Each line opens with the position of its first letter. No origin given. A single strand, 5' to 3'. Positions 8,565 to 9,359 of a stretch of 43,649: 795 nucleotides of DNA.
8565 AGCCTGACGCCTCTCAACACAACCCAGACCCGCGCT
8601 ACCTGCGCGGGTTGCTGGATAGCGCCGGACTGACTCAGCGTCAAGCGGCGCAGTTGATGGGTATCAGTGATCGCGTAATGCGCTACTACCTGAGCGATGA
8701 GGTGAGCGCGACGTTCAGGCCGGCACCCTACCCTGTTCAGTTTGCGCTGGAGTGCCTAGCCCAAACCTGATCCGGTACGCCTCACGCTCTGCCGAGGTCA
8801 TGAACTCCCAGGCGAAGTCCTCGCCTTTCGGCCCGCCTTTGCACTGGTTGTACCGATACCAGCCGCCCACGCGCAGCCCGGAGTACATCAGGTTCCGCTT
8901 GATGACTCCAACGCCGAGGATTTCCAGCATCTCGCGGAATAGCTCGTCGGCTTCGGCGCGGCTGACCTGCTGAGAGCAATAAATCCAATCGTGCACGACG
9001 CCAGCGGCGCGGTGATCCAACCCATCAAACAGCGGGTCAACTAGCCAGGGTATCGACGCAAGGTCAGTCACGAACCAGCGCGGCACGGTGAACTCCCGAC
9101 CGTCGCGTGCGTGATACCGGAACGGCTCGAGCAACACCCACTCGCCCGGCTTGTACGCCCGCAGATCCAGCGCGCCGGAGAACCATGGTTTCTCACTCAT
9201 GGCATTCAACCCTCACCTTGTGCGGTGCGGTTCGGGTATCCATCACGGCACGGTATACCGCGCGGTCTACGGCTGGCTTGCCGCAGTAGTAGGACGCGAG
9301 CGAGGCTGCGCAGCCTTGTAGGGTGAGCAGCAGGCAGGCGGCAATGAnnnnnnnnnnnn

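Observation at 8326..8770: acr-aca1-type operon beside attP with an unassigned 56-aa acidic candidate anti-CRISPR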

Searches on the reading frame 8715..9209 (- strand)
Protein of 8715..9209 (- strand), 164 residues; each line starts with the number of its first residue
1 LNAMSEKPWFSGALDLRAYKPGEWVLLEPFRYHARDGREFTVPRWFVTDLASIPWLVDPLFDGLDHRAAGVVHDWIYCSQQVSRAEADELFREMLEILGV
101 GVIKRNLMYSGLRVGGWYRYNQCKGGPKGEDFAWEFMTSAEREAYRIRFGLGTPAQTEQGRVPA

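Call 3: search_protein_families(library=pfam, proteins=[window:8715-9209:-], max_evalue=1)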
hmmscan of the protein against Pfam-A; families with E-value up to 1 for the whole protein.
window:8715-9209:- (164 aa): 2 families
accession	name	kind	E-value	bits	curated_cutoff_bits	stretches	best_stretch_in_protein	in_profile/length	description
PF07087.16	DUF1353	-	1e-26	92.8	22.5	1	24-111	1-90/91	Protein of unknown function (DUF1353)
PF13297.11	SDE2_2C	-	0.11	12.8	26.6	1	93-116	32-55/82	Replication stress response SDE2 C-terminal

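Call 4: search_protein_families(library=phrogs, proteins=[window:8715-9209:-], max_evalue=1)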
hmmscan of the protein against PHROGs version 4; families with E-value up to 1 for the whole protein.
window:8715-9209:- (164 aa): 2 families
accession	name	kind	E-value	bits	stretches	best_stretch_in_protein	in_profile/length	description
phrog_1158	-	tail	1.2e-24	88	1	13-125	13-136/205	tail assembly chaperone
phrog_6098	-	unknown function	8.4e-05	23.9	1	72-122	23-73/78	-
